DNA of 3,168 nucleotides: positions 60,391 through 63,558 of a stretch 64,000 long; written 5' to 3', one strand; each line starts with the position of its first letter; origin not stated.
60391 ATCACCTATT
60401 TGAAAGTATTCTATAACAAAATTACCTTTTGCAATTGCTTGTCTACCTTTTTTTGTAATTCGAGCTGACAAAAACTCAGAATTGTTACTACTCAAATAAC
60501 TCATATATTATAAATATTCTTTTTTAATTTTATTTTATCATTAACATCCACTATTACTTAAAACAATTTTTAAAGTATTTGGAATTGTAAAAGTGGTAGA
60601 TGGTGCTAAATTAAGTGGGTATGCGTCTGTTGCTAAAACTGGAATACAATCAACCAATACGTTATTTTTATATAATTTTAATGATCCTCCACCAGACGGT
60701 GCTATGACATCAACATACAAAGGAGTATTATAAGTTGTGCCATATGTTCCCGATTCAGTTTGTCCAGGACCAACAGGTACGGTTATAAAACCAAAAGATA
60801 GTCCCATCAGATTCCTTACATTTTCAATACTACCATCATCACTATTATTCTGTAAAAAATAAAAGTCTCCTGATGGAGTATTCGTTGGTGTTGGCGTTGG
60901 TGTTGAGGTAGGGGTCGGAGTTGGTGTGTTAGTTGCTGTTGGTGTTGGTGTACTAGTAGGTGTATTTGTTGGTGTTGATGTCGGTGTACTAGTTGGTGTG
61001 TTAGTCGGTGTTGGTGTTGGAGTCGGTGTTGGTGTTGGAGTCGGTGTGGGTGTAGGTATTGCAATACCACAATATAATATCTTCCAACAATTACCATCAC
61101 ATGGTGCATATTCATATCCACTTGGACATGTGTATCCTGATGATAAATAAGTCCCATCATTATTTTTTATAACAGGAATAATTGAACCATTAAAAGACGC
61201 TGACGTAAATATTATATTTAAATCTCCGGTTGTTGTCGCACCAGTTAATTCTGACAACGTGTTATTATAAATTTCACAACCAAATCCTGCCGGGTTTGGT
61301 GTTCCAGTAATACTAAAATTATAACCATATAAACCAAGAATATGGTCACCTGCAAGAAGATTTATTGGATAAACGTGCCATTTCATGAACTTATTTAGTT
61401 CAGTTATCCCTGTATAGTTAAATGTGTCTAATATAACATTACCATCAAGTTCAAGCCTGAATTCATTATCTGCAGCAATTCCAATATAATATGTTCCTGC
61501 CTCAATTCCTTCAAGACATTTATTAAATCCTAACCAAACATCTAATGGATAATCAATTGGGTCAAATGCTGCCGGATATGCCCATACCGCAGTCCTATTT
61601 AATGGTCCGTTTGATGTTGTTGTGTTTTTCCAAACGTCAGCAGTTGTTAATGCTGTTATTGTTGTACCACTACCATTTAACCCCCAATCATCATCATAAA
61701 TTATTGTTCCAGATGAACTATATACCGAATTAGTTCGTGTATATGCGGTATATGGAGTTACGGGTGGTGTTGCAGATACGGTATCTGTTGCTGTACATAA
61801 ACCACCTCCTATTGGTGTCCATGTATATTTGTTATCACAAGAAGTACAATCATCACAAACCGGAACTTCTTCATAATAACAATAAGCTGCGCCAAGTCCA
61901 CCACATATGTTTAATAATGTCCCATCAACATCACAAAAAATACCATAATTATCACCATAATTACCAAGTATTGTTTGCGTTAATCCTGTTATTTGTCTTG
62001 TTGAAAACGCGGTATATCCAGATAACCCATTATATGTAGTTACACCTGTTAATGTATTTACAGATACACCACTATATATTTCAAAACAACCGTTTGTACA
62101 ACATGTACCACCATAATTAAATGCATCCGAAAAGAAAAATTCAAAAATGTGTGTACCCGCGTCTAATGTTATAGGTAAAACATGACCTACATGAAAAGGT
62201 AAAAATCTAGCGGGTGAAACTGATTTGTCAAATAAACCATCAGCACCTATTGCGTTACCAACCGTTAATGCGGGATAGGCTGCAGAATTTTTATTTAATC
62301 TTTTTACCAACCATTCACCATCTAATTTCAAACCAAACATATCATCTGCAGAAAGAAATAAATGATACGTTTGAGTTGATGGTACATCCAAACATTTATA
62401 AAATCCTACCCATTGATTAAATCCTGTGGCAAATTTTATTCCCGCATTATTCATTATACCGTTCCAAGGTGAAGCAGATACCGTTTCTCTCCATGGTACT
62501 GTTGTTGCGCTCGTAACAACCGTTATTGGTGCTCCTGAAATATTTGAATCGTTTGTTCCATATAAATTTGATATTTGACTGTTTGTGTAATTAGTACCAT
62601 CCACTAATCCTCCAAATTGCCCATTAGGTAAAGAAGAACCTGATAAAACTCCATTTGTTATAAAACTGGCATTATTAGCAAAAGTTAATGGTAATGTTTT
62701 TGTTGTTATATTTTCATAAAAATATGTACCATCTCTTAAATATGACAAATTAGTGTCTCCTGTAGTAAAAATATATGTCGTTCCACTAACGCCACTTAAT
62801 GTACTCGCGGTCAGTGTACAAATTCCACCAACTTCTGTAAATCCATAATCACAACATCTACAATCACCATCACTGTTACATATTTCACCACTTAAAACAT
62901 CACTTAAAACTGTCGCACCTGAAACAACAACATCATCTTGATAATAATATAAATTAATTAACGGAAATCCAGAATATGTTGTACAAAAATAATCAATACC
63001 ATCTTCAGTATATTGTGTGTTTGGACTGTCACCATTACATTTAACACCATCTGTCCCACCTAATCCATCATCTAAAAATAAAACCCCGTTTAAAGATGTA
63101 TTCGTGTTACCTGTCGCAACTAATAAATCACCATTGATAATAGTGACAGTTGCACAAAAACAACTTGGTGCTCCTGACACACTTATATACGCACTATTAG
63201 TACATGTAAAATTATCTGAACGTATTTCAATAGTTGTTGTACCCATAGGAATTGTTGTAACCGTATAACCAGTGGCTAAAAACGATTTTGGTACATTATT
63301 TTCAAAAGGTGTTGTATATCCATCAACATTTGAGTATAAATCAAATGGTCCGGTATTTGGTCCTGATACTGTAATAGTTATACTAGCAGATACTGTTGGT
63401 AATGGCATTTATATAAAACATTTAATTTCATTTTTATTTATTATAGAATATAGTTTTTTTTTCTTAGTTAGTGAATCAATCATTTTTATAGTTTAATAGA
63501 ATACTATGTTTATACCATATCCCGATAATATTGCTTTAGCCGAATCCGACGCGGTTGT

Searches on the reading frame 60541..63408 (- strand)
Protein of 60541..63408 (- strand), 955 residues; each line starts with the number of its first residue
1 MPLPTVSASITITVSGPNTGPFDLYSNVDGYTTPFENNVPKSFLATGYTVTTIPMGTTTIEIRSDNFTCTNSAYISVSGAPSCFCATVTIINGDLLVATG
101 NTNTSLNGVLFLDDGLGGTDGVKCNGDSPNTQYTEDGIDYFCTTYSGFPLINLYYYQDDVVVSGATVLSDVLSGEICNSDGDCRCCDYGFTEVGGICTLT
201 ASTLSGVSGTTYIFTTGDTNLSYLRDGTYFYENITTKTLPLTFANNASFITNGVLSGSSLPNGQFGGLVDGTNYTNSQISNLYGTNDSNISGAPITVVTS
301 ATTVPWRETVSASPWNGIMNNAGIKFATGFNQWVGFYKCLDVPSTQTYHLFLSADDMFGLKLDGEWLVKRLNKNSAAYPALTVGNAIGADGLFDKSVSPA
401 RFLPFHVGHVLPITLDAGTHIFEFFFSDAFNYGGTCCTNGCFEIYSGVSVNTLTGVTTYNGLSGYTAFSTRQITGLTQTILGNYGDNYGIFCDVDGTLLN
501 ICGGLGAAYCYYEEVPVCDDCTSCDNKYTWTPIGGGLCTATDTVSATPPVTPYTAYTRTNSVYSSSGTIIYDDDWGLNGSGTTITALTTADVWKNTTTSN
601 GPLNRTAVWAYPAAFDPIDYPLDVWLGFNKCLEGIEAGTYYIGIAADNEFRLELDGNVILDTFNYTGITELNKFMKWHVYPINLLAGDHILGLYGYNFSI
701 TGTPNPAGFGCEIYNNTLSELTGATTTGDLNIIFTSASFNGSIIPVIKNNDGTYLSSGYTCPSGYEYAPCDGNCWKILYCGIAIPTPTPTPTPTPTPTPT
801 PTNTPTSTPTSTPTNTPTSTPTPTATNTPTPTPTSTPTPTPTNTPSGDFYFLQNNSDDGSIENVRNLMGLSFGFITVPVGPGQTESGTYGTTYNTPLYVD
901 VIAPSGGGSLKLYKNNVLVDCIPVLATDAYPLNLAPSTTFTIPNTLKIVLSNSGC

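Call 8: search_protein_families(library=phrogs, proteins=[window:60541-63408:-], max_evalue=0.001)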
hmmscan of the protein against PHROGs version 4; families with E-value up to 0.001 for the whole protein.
window:60541-63408:- (955 aa): 1 family
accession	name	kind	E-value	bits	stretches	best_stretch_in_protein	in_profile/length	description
phrog_15511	-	unknown function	1e-11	45.7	1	780-846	205-271/511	-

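Call 27: search_protein_families(library=pfam, proteins=[window:60541-63408:-], max_evalue=0.01)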
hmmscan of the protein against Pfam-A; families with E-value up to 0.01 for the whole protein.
window:60541-63408:- (955 aa): 1 family
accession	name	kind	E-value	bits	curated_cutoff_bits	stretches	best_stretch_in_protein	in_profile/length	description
PF07691.17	PA14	-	0.001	19.3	24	0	637-662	59-84/147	PA14 domain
